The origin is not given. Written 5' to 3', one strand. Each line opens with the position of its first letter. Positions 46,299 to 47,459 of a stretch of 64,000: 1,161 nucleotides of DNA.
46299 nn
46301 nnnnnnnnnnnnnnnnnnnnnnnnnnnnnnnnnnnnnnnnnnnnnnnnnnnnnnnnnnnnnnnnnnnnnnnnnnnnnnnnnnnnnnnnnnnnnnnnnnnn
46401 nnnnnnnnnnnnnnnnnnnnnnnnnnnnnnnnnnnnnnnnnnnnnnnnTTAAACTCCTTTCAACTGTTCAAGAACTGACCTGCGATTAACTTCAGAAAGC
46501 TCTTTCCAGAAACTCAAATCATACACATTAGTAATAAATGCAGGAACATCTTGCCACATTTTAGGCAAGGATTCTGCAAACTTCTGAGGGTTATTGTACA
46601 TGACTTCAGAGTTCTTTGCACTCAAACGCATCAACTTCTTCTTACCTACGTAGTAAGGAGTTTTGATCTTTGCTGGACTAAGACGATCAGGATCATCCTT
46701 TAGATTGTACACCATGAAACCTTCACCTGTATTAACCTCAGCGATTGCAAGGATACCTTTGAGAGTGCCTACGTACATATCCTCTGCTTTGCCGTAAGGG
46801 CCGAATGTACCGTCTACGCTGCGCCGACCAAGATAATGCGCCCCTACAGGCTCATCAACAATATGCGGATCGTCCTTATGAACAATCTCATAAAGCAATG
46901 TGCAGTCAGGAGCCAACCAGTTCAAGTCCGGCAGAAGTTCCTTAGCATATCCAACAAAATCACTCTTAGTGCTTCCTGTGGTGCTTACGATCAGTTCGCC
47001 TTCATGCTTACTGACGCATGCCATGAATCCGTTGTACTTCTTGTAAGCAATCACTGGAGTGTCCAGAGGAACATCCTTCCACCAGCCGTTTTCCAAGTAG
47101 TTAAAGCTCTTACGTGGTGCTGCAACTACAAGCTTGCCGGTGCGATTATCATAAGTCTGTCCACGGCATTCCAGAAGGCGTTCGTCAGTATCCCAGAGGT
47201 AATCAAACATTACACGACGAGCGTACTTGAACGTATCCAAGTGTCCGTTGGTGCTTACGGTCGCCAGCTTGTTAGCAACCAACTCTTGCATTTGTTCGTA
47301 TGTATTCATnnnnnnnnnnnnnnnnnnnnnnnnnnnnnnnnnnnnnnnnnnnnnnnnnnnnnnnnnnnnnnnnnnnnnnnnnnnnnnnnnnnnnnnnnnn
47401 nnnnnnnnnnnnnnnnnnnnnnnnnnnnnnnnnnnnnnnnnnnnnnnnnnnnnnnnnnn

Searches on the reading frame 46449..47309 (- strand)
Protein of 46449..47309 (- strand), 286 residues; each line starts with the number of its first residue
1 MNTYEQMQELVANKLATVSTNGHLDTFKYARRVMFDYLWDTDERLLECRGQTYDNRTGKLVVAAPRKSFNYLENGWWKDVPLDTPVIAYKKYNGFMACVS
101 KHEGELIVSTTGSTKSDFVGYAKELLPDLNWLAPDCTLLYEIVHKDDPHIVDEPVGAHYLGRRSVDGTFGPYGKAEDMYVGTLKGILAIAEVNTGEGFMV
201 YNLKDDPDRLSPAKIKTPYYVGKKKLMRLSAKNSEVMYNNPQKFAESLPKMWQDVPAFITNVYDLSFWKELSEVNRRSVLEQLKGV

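Call 41: search_protein_families(library=phrogs, max_evalue=0.00001, proteins=[window:46449-47309:-])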
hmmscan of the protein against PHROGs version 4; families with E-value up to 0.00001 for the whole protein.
window:46449-47309:- (286 aa): 1 family
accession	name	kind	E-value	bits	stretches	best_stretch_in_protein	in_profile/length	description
phrog_562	-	tail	4.1e-31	109.2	1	14-255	25-285/377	RNA ligase and tail fiber protein attachment catalyst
